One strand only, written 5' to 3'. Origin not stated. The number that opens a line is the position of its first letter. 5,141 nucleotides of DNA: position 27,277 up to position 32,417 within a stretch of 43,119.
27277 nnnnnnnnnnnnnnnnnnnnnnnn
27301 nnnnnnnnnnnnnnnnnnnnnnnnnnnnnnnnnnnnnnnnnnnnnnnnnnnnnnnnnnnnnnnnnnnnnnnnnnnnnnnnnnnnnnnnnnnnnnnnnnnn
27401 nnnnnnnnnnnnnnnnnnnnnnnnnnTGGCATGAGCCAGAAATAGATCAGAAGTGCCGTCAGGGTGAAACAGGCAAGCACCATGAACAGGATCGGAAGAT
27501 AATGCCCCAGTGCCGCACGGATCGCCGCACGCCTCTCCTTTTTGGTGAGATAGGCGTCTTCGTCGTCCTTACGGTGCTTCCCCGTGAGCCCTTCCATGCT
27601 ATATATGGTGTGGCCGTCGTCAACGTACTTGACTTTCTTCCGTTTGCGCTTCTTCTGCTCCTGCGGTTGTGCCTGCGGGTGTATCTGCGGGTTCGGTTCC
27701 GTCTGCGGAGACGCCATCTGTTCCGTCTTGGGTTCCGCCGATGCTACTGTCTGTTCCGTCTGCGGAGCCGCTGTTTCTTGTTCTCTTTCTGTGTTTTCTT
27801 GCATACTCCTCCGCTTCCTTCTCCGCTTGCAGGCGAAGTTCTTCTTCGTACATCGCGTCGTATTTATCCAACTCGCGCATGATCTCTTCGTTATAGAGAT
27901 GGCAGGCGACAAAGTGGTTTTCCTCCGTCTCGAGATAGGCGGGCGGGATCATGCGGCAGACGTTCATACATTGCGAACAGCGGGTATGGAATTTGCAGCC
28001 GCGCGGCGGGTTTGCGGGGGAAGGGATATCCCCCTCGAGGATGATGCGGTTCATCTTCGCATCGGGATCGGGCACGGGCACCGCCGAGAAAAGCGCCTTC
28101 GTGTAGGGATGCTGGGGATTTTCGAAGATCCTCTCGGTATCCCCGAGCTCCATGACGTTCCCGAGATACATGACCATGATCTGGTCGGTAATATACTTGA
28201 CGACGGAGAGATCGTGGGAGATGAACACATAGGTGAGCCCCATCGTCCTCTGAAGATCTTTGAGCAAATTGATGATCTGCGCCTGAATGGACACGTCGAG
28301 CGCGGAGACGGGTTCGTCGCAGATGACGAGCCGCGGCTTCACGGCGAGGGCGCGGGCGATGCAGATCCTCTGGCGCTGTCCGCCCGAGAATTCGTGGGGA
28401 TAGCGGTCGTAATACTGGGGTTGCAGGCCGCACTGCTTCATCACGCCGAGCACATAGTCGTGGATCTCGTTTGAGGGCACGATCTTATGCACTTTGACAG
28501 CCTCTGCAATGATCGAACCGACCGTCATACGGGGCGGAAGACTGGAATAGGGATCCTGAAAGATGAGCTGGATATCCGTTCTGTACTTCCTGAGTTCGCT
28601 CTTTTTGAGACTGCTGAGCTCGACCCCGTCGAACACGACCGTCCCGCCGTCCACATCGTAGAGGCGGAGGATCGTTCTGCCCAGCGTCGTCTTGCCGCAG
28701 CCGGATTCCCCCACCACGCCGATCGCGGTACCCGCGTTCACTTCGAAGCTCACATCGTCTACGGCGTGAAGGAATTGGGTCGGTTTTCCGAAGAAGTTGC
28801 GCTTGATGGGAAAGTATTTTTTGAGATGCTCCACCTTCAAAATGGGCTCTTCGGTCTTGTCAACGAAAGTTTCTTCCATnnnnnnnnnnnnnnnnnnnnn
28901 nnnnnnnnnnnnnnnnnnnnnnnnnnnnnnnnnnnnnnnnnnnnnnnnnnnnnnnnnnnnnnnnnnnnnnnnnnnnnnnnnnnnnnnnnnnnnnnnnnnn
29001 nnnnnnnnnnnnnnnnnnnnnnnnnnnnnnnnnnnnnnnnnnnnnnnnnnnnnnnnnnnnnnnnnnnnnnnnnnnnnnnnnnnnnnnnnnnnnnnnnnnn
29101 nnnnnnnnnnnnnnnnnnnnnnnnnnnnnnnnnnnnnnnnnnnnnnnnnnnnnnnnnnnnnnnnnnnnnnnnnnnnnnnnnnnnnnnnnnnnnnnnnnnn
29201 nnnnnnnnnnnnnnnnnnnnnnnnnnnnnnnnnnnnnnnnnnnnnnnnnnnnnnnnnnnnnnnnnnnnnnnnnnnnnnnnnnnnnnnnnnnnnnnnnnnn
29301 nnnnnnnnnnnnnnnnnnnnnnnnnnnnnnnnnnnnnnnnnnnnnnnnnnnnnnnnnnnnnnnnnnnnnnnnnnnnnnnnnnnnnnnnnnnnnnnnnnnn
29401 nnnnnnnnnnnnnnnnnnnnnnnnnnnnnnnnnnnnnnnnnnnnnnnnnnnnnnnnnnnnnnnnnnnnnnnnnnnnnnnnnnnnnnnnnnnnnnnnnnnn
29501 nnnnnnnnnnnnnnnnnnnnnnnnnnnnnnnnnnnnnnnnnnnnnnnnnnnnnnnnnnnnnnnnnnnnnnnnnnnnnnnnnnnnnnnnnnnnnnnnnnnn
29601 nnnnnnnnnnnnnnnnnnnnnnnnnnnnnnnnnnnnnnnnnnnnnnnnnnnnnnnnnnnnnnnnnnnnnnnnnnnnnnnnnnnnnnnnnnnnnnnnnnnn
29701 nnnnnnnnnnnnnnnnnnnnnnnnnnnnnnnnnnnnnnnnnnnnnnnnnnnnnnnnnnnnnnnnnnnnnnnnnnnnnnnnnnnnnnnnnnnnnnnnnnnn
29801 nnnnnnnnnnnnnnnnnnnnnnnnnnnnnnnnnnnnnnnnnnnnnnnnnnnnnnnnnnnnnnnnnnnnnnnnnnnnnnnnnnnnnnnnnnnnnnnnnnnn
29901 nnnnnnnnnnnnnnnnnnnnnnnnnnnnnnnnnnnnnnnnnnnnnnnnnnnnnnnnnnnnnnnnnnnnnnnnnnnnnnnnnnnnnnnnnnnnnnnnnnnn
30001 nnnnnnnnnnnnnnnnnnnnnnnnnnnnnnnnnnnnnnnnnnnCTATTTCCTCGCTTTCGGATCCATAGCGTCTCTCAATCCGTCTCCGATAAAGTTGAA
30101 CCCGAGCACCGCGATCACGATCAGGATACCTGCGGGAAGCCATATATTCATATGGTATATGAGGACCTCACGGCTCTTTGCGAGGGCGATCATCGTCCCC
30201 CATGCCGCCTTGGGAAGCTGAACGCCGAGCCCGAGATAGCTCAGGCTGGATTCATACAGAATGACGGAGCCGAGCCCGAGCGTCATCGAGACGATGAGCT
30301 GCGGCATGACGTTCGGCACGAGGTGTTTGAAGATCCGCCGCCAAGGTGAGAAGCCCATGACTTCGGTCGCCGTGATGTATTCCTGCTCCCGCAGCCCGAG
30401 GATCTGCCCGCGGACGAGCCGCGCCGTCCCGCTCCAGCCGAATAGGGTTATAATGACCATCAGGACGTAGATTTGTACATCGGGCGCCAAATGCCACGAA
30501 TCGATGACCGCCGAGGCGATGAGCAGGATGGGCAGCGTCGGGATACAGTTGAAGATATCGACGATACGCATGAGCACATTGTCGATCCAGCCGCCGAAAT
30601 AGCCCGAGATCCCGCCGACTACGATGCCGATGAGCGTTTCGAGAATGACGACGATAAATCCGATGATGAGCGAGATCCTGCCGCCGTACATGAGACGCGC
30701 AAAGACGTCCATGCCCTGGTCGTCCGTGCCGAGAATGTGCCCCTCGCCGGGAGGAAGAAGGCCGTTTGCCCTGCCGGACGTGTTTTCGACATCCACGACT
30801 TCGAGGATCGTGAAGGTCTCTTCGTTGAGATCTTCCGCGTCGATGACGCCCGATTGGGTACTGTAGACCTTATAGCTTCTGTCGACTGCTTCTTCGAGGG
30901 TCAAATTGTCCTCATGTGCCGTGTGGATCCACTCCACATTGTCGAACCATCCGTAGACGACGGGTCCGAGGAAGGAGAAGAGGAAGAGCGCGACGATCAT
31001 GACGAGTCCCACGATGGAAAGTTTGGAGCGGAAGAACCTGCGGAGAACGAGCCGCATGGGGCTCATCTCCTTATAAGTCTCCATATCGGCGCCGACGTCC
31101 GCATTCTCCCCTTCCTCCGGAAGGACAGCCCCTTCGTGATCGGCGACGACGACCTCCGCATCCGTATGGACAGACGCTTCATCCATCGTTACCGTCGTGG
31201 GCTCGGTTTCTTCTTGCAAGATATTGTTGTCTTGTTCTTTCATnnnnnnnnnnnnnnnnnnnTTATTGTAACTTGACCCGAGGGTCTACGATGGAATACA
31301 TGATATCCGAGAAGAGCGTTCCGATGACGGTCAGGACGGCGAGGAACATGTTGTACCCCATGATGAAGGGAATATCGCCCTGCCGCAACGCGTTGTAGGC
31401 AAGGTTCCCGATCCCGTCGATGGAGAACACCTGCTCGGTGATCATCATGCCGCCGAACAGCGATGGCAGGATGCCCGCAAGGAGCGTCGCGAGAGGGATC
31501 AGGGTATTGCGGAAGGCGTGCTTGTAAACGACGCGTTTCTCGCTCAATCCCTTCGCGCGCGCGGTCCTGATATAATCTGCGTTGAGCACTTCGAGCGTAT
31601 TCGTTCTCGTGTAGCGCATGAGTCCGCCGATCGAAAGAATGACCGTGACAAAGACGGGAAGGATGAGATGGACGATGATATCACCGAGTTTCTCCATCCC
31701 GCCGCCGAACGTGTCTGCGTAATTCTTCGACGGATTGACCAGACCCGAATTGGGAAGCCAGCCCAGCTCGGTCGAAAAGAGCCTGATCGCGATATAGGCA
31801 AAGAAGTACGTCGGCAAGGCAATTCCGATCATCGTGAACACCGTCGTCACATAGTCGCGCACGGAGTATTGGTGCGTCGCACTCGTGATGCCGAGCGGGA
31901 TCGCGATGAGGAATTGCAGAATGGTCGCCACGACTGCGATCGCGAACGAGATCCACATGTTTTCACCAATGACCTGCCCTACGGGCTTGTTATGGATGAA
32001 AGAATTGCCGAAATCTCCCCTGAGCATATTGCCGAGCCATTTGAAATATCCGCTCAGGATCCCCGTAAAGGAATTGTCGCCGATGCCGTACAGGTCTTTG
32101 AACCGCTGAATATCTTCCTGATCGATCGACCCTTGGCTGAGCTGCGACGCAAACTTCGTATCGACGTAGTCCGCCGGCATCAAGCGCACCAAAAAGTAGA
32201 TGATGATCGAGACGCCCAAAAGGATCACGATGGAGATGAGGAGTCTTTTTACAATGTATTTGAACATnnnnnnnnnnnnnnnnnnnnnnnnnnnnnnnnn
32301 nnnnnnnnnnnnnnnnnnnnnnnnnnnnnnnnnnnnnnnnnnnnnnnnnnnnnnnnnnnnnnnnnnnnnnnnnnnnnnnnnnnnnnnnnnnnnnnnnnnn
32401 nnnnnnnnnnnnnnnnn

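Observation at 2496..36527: A 34-kb one-strand locus couples a cell-envelope subtilase, a full Opp importer and five giant lipoproteins: a candidate Gram-positive 'protein utilisation locus'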

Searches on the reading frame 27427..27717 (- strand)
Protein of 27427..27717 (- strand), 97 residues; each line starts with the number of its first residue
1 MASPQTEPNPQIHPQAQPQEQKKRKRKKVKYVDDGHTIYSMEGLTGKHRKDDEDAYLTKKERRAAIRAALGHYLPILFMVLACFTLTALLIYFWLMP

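Call 102: search_protein_families(library=ncbifam, proteins=[window:27427-27717:-], max_evalue=0.001)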
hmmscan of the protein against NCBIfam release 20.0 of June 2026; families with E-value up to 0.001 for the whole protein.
window:27427-27717:- (97 aa): 0 families

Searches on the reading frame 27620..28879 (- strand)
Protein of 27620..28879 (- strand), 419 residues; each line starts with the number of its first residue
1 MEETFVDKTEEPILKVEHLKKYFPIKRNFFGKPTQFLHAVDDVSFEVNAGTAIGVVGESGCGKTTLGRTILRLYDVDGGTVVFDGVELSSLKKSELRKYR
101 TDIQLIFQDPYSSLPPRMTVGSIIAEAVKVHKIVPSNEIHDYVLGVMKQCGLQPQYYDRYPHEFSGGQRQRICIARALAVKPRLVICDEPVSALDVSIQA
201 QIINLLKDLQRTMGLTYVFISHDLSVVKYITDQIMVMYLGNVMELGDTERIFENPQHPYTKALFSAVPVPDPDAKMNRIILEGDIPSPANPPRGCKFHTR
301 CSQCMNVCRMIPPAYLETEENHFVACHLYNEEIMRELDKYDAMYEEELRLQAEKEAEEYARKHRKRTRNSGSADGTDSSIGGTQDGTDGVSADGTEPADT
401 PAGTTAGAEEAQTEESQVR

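Call 4: search_protein_families(library=pfam, proteins=[window:27620-28879:-], max_evalue=0.01)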
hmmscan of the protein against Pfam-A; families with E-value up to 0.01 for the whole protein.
window:27620-28879:- (419 aa): 5 families
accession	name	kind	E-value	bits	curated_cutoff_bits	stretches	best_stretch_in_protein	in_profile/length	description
PF00005.33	ABC_tran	-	6.5e-31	108.2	25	1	41-191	2-136/137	ABC transporter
PF08352.17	oligo_HPY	-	3.7e-20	72.5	27.1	1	243-308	1-65/65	Oligopeptide/dipeptide transporter, C-terminal region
PF13304.12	AAA_21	-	3.6e-06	27.7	27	1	157-227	231-303/304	AAA domain, putative AbiEii toxin, Type IV TA system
PF13401.12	AAA_22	-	2.5e-05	25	27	1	53-132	8-65/130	AAA domain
PF13166.12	AAA_13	-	0.0099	15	36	1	180-234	524-581/713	AAA domain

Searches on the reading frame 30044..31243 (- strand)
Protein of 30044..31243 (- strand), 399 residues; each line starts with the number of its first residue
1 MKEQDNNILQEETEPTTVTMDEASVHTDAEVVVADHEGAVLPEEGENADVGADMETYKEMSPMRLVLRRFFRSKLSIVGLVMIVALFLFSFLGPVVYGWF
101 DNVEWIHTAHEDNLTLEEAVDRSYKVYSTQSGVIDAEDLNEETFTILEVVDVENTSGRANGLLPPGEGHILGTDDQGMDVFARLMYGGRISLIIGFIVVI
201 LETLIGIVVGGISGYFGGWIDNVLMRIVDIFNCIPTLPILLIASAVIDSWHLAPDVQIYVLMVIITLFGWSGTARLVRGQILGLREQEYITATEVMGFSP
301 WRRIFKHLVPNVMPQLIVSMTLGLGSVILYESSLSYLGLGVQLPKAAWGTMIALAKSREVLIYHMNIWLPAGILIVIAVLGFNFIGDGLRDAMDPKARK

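Call 4: search_protein_families(library=pfam, proteins=[window:30044-31243:-], max_evalue=0.01)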
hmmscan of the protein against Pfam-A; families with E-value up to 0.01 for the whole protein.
window:30044-31243:- (399 aa): 2 families
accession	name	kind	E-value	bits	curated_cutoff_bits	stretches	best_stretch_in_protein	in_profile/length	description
PF00528.27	BPD_transp_1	-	5.8e-34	117.9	26.4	1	206-399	1-184/184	Binding-protein-dependent transport system inner membrane component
PF12911.12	OppC_N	-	8.3e-10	38.8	23.9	1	61-98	1-38/53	N-terminal TM domain of oligopeptide transport permease C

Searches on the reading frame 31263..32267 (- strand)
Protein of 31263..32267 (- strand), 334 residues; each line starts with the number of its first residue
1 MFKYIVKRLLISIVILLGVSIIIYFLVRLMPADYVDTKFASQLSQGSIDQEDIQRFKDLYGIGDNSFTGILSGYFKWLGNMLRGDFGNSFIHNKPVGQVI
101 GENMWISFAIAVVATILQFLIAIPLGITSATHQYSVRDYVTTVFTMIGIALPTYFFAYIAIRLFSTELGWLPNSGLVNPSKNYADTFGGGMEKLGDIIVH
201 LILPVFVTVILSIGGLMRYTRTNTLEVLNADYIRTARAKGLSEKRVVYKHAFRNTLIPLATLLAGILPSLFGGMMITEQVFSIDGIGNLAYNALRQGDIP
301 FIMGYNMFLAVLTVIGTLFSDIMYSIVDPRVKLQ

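Call 4: search_protein_families(library=pfam, proteins=[window:31263-32267:-], max_evalue=0.01)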
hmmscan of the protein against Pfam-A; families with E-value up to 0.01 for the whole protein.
window:31263-32267:- (334 aa): 2 families
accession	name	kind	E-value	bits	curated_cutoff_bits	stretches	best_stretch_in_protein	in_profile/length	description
PF00528.27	BPD_transp_1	-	2.7e-35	122.2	26.4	1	122-332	1-183/184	Binding-protein-dependent transport system inner membrane component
PF19300.4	BPD_transp_1_N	-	2.8e-05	24.7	23.8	1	1-84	1-75/114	Binding-prot-dependent transport system membrane comp, N-term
